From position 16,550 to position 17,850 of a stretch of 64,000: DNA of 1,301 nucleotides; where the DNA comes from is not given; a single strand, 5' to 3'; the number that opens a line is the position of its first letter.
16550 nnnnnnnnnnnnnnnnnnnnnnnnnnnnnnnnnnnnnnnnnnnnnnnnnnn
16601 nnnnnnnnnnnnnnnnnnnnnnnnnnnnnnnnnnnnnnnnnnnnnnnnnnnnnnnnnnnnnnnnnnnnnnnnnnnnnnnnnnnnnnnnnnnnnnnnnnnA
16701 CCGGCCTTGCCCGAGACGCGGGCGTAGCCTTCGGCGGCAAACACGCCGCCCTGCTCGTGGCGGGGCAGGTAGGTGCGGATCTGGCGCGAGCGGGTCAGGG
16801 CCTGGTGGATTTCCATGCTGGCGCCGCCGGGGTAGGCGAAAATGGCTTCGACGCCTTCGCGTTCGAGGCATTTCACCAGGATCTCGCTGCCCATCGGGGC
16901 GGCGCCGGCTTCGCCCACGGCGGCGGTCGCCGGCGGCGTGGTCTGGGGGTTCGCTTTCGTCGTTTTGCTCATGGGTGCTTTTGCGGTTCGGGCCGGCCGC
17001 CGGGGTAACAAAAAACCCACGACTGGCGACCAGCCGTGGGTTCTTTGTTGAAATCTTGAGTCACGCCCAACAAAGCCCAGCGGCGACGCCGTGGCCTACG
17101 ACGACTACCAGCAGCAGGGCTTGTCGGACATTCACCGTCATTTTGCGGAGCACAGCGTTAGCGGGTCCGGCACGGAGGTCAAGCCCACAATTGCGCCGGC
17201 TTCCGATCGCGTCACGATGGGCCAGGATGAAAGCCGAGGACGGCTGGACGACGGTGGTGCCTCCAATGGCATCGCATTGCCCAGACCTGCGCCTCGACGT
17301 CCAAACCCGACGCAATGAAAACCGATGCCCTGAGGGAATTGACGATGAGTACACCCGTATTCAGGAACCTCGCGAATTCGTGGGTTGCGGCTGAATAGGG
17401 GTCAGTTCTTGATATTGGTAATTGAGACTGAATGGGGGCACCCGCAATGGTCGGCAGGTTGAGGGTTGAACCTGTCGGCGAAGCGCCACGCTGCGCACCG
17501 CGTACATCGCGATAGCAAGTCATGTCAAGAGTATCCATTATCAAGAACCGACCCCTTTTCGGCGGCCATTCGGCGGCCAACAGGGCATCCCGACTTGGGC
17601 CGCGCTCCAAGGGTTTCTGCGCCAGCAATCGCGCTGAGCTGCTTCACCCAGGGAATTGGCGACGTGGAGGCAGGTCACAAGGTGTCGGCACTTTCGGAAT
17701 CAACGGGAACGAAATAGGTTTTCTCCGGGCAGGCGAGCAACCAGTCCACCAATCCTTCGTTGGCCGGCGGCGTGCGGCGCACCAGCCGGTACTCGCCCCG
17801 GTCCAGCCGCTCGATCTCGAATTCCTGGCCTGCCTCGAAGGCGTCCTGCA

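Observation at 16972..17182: Candidate Leu/Val leader-peptide attenuator controlling ilvB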

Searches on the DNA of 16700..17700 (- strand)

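Call 4: search_rna_families(source=window, start=16700, end=17700, threshold=evalue, max_evalue=10)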
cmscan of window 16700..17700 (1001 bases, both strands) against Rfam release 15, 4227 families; matches with E-value up to 10: 9.
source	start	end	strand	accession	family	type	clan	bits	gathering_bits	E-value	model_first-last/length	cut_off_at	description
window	17007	17146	-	RF00514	His_leader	Cis-reg; leader;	-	29.2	49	0.016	1-126/126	no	Histidine operon leader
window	16719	16784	+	RF02989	gntR-DTE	Gene; sRNA;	-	28.7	63.6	0.0029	1-119/119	no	gntR-DTE RNA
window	17005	17050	-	RF04038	mir-5985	Gene; miRNA;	-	25.6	100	0.023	1-74/74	no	mir-5985 microRNA precursor family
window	17006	17051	+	RF04038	mir-5985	Gene; miRNA;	-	23.1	100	0.11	1-74/74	no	mir-5985 microRNA precursor family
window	17009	17046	-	RF03535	TEG147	Cis-reg;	-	20.9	56.1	0.32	1-60/60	no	Staphylococcus aureus small RNA TEG147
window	17396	17476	+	RF01753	psbNH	Cis-reg;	-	14.7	45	1.4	25-60/60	no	psbNH RNA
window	16839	16905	+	RF02424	Bp2_287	Gene; sRNA;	-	13.9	70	1.8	1-174/174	no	Burkholderia sRNA Bp2_Cand287_SIPHT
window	16889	16900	+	RF02162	XIST_A_REPEAT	Gene; sRNA;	-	13.9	33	4.8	3-14/37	no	XIST RNA A repeat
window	16838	16879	-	RF02470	Ms_IGR-8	Gene; sRNA;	-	13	44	6.8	1-63/63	no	Mycobacterium sRNA Ms_IGR-8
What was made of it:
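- On Rfam leader, riboswitch and T-box families: The best sub-threshold hit is His_leader at 29.2 bits against 49 (call 4).
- Closest known: Rfam leader families. Same: His_leader aligns over its full length to 17007..17146 on the minus strand (call 4).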

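Call 57: build_rna_model(alignment_id=A1, structure=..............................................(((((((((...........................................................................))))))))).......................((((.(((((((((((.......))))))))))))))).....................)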
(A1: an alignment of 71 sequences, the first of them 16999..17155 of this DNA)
Model R1 built from alignment A1 (71 sequences, 221 columns); structure: as given.
model positions 157; base pairs 24; branch points 1; effective number of sequences 6.75; information 0.59 bits per position. Calibrated on 0.2 Mb of random sequence (short: E-values are rough).
structure used (alignment columns):
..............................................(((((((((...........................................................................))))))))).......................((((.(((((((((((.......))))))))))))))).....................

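Call 58: search_with_rna_model(model_id=R1, sources=[window, L001, L002, L003, L004, L005, L006, L007, L008, L009, L010, L011, L012, L013, L014, L015, L016, L017, L018, L019, L020, L021, L022, L023, L024, L025, L026, L027, L028, L029, L030, L031, L032, L033, L034, L035, L036, L037, L038, L039, L040, L041, L042, L043, L044, L045, L046, L047, L048, L049, L050, L051, L052, L053, L054, L055, L056, L057, L058, L059, L060, L061, L062, L063, L064, L065, L066, L067, L068, L069, L070, L071, L072, L073, L074, L075, L076, L077, L078, L079, L080], max_evalue=1, make_alignment=true)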
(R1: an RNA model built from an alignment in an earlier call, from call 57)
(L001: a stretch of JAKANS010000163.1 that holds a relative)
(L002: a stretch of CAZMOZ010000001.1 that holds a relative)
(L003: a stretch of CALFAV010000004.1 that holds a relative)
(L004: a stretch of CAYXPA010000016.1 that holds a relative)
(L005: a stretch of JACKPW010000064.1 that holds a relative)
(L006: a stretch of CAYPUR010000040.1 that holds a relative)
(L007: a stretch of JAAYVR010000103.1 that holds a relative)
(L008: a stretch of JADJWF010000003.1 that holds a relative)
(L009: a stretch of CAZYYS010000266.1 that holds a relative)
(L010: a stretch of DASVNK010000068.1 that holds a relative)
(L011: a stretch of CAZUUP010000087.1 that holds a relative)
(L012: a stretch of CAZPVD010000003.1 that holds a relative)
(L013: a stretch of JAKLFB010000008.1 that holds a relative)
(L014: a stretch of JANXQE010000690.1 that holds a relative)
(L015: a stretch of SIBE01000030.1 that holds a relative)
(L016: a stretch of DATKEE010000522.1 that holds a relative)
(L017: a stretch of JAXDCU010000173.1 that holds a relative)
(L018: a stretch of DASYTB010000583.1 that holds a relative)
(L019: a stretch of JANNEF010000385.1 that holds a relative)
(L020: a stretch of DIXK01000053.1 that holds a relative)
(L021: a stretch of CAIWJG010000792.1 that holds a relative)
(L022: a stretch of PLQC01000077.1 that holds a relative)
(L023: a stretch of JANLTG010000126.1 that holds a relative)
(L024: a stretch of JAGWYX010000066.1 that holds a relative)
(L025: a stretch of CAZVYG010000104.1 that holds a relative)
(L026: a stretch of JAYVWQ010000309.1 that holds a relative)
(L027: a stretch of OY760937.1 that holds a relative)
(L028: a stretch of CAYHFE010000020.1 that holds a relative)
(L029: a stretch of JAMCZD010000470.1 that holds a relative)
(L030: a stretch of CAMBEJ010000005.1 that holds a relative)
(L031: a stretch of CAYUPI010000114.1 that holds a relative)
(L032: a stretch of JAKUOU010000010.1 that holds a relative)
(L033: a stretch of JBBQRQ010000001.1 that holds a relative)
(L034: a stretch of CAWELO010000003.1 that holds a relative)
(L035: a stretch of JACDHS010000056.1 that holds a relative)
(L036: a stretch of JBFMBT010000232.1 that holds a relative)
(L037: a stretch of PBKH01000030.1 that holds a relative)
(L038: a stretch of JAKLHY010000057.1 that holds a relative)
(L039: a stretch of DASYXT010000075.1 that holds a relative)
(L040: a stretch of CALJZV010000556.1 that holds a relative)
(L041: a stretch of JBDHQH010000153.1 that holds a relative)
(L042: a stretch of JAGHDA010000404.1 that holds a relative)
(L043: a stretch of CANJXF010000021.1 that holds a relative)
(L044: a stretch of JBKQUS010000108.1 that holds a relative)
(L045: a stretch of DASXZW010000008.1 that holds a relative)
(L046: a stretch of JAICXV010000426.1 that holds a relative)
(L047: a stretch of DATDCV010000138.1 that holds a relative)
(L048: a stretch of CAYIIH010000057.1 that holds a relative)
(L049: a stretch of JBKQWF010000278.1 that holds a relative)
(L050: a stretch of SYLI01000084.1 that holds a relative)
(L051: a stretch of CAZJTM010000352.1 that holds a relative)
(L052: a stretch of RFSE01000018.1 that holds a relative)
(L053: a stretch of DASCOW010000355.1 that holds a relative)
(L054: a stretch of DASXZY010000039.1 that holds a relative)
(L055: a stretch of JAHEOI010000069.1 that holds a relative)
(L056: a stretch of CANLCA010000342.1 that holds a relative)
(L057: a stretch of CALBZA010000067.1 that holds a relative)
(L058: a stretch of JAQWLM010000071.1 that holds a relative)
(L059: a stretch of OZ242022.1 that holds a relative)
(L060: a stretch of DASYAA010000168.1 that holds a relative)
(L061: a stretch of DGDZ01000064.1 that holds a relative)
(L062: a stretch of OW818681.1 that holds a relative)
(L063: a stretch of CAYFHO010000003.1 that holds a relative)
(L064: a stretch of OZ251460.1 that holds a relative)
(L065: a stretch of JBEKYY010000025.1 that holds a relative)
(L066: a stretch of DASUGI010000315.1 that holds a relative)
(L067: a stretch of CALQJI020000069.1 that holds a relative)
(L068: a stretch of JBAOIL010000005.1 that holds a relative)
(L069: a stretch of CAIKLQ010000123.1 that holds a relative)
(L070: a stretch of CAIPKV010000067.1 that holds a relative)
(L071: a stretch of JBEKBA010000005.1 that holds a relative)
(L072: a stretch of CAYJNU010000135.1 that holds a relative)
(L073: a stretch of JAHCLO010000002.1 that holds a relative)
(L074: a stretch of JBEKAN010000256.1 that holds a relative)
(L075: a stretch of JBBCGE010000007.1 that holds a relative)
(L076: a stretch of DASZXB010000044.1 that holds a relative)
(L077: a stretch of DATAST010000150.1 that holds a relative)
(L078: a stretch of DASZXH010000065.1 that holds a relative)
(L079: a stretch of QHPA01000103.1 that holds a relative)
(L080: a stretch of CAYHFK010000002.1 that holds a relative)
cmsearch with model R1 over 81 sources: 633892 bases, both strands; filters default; matches with E-value up to 1: 153.
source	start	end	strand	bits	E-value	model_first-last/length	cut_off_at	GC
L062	2815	2971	+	151.9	7.3e-43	1-157/157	no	0.48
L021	1326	1483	+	150.9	1.5e-42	1-157/157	no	0.54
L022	2816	2975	+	146.5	3.1e-41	1-157/157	no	0.51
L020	2817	2973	+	146.4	3.2e-41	1-157/157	no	0.52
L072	2277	2433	+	144.9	9.2e-41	1-157/157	no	0.55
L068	2824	2980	+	143.9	1.9e-40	1-157/157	no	0.51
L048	2821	2977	+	141.9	7.6e-40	1-157/157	no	0.54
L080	2823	2979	+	141.3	1.2e-39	1-157/157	no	0.49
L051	295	454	+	140.9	1.5e-39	1-157/157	no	0.57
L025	2817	2973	+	140.4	2.1e-39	1-157/157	no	0.5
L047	2818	2974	+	137.9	1.2e-38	1-157/157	no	0.55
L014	370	526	+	137.4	1.7e-38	1-157/157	no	0.55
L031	2740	2897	+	137.2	1.9e-38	1-157/157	no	0.56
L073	2729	2882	+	137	2.3e-38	1-157/157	no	0.51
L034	2821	2975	+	136.9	2.3e-38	1-157/157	no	0.54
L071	1848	2002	+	136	4.5e-38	1-157/157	no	0.45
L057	2817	2979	+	135.9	4.7e-38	1-157/157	no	0.52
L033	2807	2966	+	135.6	6e-38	1-157/157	no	0.51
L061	2821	2977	+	133.5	2.6e-37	1-157/157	no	0.53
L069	2725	2878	+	132.5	5.1e-37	1-157/157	no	0.49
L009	2722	2878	+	132.2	6.2e-37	1-157/157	no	0.45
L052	2820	2975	+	131.3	1.2e-36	1-157/157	no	0.58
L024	814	972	+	130.5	2e-36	1-157/157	no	0.58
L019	2807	2963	+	128.5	8.1e-36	1-157/157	no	0.57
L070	2826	2978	+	128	1.1e-35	1-157/157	no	0.48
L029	2824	2980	+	127.6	1.4e-35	1-157/157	no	0.52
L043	2775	2937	+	126.9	2.4e-35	1-157/157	no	0.53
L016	200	359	+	126.6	3e-35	1-157/157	no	0.59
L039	2834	2984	+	126.3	3.6e-35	1-157/157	no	0.54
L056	2608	2770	+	126.2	4e-35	1-157/157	no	0.52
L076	2826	2976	+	125.8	5.2e-35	1-157/157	no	0.45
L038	2748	2905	+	124.8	1e-34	1-157/157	no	0.51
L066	2820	2975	+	124.1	1.6e-34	1-157/157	no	0.52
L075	2823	2974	+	123.6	2.3e-34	1-157/157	no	0.43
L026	2822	2979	+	123.4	2.7e-34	1-157/157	no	0.52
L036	2817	2975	+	122.3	5.6e-34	1-157/157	no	0.55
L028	2816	2978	+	122.3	5.7e-34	1-157/157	no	0.5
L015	349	506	+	122.3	5.8e-34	1-157/157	no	0.51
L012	2816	2976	+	122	6.9e-34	1-157/157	no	0.59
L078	2799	2949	+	121.8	8.2e-34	1-157/157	no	0.46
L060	2826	2976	+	121.3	1.1e-33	1-157/157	no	0.5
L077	2828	2978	+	120.5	2e-33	1-157/157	no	0.49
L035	2819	2978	+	120.4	2.2e-33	1-157/157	no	0.51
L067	2818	2974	+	119.9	3e-33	1-157/157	no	0.57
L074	2618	2783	+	119.9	3e-33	1-157/157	no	0.61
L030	2815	2977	+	119.9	3.1e-33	1-157/157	no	0.53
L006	2685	2842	+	118.5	8.1e-33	1-157/157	no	0.6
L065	2820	2977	+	118.4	8.4e-33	1-157/157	no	0.44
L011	2497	2647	+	118.1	1.1e-32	1-157/157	no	0.54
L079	2682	2834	+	117.8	1.3e-32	1-157/157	no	0.56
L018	1616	1773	+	117.4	1.7e-32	1-157/157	no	0.53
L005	2815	2974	+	117.2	2e-32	1-157/157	no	0.61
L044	1941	2101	+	115.6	6e-32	1-157/157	no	0.57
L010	2816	2975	+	115.1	8.4e-32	1-157/157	no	0.55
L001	958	1120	+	113.5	2.5e-31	1-157/157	no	0.58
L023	2814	2973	+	111.3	1.1e-30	1-157/157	no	0.52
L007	2724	2889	+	106.5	3.3e-29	1-157/157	no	0.59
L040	2773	2948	+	104.9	9.7e-29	1-157/157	no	0.55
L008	2765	2926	+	99.9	3.1e-27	1-157/157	no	0.59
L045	2820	2980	+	97.3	1.8e-26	1-157/157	no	0.53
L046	1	109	+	93.7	2.2e-25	48-157/157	5'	0.51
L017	2805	2970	+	93.3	2.9e-25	1-157/157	no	0.63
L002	2756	2918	+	92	7.5e-25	1-157/157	no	0.61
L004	2811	2973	+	91.3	1.2e-24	1-157/157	no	0.59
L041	106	259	+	85.9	5e-23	1-157/157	no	0.6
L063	2791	2972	+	82.8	4.2e-22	1-157/157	no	0.48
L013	2825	2981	+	81.9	7.7e-22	1-157/157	no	0.61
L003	2791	2951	+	81.7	8.8e-22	1-157/157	no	0.63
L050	2820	2976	+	78.8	6.6e-21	1-157/157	no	0.6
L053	2797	2951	+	71.1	1.3e-18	1-157/157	no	0.49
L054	2827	2984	+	70.1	2.8e-18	1-157/157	no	0.56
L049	2785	2937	+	68.4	9e-18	1-157/157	no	0.6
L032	2838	2993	+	65.9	4.9e-17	1-157/157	no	0.49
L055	2708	2888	+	65.7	5.8e-17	1-157/157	no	0.51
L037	2838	2993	+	62.8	4.4e-16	1-157/157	no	0.5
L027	2823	2979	+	50.1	2.8e-12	1-157/157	no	0.53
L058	2732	2900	+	42.2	6.6e-10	1-157/157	no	0.5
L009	2815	2929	-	29.3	5e-06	1-157/157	no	0.4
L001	1056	1162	-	28.8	6.7e-06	1-157/157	no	0.58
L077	2915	3018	-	27.5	1.7e-05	1-157/157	no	0.49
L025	2925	2960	-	26.8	2.7e-05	107-142/157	no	0.56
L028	2929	2963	-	26.8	2.8e-05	109-142/157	no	0.51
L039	2936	2974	-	26.8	2.8e-05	104-142/157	no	0.49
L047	2926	2961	-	26.4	3.7e-05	107-142/157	no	0.53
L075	2911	3031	-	25.6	6.3e-05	1-157/157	no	0.44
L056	2722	2762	-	25.5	6.6e-05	102-142/157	no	0.46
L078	2886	3004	-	25.4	7.1e-05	1-157/157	no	0.48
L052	2927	2960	-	25.3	7.7e-05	109-142/157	no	0.56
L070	2915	3036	-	25.1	8.8e-05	1-157/157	no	0.46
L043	2874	2983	-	25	9.5e-05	1-157/157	no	0.44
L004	2924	2963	-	25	9.6e-05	104-142/157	no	0.55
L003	2903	2935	-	24.7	0.00012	110-141/157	no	0.61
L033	2918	2965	-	24.7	0.00012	95-142/157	no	0.44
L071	1939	2041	-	24.2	0.00017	1-157/157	no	0.45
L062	2923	2958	-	24.1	0.00018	107-142/157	no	0.47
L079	2786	2819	-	23.8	0.00022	109-142/157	no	0.62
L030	2929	2967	-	23.8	0.00022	104-142/157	no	0.49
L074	2735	2768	-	23.6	0.00026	109-142/157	no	0.53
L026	2931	2964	-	23.6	0.00026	109-142/157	no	0.53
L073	2834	2870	-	23.5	0.00027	106-142/157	no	0.54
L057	2931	2969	-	23.2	0.00034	104-142/157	no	0.46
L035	2915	3019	-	23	0.00038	1-157/157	no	0.46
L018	1725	1758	-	22.9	0.0004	109-142/157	no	0.5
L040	2900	2933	-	22.9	0.0004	109-142/157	no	0.5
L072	2385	2418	-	22.9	0.0004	109-142/157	no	0.5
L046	61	99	-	21.8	0.0009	104-142/157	no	0.46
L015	457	491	-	21.4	0.0012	109-142/157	no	0.51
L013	2937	2962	-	21.3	0.0013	113-138/157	no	0.81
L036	2927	2961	-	21.2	0.0014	108-142/157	no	0.57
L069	2830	2863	-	21.1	0.0014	109-142/157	no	0.53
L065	2928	2965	-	20.6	0.002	106-142/157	no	0.5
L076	2913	3031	-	20.4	0.0023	1-157/157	no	0.5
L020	2925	2960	-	20.4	0.0024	107-142/157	no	0.5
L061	2929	2964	-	20.4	0.0024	107-142/157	no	0.5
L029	2917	3018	-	19.8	0.0036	1-157/157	no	0.44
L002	2869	2903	-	19.6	0.0041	109-142/157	no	0.63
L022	2927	2960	-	19.2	0.0053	109-142/157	no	0.53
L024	924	957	-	19.2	0.0053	109-142/157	no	0.53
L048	2929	2962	-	19.2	0.0053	109-142/157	no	0.53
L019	2918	2945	-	19.2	0.0054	112-139/157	no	0.68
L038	2857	2892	-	19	0.006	107-142/157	no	0.47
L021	1434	1470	-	18.9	0.0065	107-142/157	no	0.51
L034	2926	2962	-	18.9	0.0065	107-142/157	no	0.51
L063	2924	2959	-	18.7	0.0074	107-142/157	no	0.5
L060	2913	3060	-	18.6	0.0083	1-157/157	no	0.47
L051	406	439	-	17.6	0.016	109-142/157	no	0.53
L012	2928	2961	-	17.6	0.016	109-142/157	no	0.53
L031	2848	2882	-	17.4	0.018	109-142/157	no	0.54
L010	2926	2960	-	17.2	0.02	109-142/157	no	0.51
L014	478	513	-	17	0.025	107-142/157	no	0.53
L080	2931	2964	-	16.7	0.029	109-142/157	no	0.53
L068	2932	2965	-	16.7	0.029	109-142/157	no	0.53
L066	2927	2960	-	16.7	0.029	109-142/157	no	0.53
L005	2925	2959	-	16.1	0.044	109-142/157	no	0.6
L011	2599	2632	-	15.8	0.055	109-142/157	no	0.56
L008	2877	2914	-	15.6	0.065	106-142/157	no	0.53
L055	2839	2875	-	15.4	0.073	107-142/157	no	0.46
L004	2277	2306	-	15.2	0.083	52-81/157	no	0.73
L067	2926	2959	-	15.2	0.084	109-142/157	no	0.59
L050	2911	3085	-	15.2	0.086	1-157/157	no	0.58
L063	4760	4965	+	15.1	0.089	1-157/157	no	0.43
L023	2925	2958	-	14.9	0.11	109-142/157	no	0.5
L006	2778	2947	-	14.5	0.14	1-157/157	no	0.59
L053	2890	3001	-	14.4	0.15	1-157/157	no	0.41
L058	2852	2889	-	14.3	0.16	105-142/157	no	0.5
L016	314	341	-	14.2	0.17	112-139/157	no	0.64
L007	2824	2924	-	13.9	0.21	1-157/157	no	0.51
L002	2122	2151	-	13.4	0.3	52-81/157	no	0.77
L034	160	319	-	13.4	0.3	1-157/157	no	0.59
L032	2945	2983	-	11.9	0.83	105-142/157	no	0.49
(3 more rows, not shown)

Alignment A2: 150 matches aligned to the model, 315 columns, each read 5' to 3' on its own strand. Consensus structure (alignment columns), stored with it:
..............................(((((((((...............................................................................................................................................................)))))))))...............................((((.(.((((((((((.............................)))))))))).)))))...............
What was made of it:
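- The reverse strand also scores weakly with the model (call 58).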
